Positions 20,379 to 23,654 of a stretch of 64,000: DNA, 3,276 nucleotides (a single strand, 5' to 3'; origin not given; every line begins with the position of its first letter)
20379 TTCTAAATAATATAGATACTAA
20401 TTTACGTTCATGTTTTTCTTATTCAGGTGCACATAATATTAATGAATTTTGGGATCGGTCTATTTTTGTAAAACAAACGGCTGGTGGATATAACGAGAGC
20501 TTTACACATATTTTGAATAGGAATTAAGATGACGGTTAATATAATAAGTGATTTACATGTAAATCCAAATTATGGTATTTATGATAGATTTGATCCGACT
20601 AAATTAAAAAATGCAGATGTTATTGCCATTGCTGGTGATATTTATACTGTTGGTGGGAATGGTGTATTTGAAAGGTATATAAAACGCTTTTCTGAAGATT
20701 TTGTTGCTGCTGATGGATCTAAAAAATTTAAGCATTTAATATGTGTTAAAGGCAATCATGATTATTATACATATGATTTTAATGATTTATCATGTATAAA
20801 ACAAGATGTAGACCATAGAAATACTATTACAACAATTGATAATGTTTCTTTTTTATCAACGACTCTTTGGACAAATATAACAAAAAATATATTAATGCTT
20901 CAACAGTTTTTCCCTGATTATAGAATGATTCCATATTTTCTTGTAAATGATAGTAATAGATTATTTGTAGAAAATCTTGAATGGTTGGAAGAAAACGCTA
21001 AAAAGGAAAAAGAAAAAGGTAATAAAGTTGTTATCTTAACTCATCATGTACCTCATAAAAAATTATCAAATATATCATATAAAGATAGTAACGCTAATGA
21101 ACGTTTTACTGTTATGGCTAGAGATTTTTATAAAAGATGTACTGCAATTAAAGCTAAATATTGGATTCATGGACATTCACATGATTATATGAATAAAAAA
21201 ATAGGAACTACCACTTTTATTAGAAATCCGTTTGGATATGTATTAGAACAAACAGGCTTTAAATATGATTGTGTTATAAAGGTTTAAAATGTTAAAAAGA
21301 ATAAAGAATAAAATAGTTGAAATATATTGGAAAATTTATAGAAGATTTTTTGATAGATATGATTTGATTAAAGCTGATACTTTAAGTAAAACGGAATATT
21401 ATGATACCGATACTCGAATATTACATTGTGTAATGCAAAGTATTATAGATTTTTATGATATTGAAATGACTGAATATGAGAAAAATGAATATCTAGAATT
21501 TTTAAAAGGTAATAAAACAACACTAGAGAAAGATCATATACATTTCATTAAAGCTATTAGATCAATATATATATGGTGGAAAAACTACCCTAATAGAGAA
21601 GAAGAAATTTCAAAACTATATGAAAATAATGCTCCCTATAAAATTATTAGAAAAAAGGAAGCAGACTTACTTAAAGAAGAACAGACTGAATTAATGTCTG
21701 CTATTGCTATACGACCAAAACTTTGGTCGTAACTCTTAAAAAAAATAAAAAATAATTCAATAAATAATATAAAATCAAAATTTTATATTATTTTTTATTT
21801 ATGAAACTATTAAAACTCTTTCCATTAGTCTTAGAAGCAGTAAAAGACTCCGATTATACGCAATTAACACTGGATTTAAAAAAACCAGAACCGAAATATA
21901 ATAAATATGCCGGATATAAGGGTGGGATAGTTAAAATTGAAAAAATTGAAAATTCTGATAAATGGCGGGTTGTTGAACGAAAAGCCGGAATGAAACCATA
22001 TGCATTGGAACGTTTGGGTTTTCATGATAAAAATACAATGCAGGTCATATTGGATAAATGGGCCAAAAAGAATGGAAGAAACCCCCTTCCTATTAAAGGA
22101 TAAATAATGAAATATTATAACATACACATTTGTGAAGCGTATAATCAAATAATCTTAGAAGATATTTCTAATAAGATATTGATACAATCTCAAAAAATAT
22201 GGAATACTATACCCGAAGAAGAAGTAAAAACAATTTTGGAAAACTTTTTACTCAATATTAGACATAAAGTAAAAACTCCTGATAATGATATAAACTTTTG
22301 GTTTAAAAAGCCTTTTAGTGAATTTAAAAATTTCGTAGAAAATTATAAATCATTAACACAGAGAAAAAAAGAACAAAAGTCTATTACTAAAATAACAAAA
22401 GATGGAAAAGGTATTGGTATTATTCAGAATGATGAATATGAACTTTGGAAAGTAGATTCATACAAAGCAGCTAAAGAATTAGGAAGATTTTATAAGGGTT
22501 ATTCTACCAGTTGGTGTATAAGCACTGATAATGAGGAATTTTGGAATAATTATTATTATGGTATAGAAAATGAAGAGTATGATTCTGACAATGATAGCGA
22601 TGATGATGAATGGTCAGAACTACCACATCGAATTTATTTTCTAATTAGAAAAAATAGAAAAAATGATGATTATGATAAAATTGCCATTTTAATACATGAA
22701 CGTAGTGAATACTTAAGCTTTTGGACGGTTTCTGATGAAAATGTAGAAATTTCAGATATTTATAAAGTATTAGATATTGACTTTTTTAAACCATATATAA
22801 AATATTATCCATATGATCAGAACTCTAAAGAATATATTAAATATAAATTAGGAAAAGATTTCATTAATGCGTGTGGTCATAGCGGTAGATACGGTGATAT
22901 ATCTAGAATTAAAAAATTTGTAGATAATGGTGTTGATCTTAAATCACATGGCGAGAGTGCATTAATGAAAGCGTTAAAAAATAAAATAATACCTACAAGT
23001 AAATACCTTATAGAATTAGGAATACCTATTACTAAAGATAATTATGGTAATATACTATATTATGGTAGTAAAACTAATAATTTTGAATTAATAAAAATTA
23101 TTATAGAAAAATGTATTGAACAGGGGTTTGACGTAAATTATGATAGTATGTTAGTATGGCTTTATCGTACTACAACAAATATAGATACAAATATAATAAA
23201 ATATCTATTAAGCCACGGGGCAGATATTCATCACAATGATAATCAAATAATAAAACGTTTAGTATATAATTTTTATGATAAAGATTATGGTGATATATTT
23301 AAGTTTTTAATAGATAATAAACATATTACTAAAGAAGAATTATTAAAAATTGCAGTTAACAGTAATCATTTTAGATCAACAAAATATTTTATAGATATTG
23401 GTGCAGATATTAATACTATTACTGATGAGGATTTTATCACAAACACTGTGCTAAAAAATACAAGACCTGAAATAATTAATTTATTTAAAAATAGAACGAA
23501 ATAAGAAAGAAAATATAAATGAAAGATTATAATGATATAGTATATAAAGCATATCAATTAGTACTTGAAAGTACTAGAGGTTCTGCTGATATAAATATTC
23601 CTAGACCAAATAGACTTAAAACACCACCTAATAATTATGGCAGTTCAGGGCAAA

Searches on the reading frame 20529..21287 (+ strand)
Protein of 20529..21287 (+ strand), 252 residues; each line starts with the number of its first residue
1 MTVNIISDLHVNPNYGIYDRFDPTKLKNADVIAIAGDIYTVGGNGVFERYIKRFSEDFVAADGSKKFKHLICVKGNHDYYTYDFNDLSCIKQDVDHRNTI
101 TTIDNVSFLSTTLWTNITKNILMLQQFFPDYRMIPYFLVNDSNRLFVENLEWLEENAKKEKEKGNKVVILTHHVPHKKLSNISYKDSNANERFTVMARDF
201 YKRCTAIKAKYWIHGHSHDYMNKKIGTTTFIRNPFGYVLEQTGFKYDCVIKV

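Call 18: search_protein_families(library=pfam, proteins=[window:20529-21287:+], max_evalue=0.01)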
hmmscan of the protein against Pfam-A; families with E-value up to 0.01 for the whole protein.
window:20529-21287:+ (252 aa): 2 families
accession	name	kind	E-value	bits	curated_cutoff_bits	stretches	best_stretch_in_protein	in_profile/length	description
PF00149.33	Metallophos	-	2e-15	58.1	21.5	1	1-220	1-191/191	Calcineurin-like phosphoesterase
PF12850.12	Metallophos_2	-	2.4e-06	28.1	27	1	1-231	1-130/154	Calcineurin-like phosphoesterase superfamily domain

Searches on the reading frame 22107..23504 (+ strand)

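Call 18: search_protein_families(library=pfam, proteins=[window:22107-23504:+], max_evalue=0.01)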
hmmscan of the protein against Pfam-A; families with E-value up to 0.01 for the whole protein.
window:22107-23504:+ (465 aa): 4 families
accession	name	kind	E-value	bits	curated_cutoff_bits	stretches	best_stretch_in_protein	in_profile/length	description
PF12796.13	Ank_2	-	3.2e-12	47.3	27.3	2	262-344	7-87/90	Ankyrin repeats (3 copies)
PF13606.12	Ank_3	-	3e-06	27.5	22.3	0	361-376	15-30/30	Ankyrin repeat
PF13637.12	Ank_4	-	1.1e-05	26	22.7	0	414-442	2-29/50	Ankyrin repeats (many copies)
PF00023.36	Ank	-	3.1e-05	24.5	21.1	0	362-379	16-33/33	Ankyrin repeat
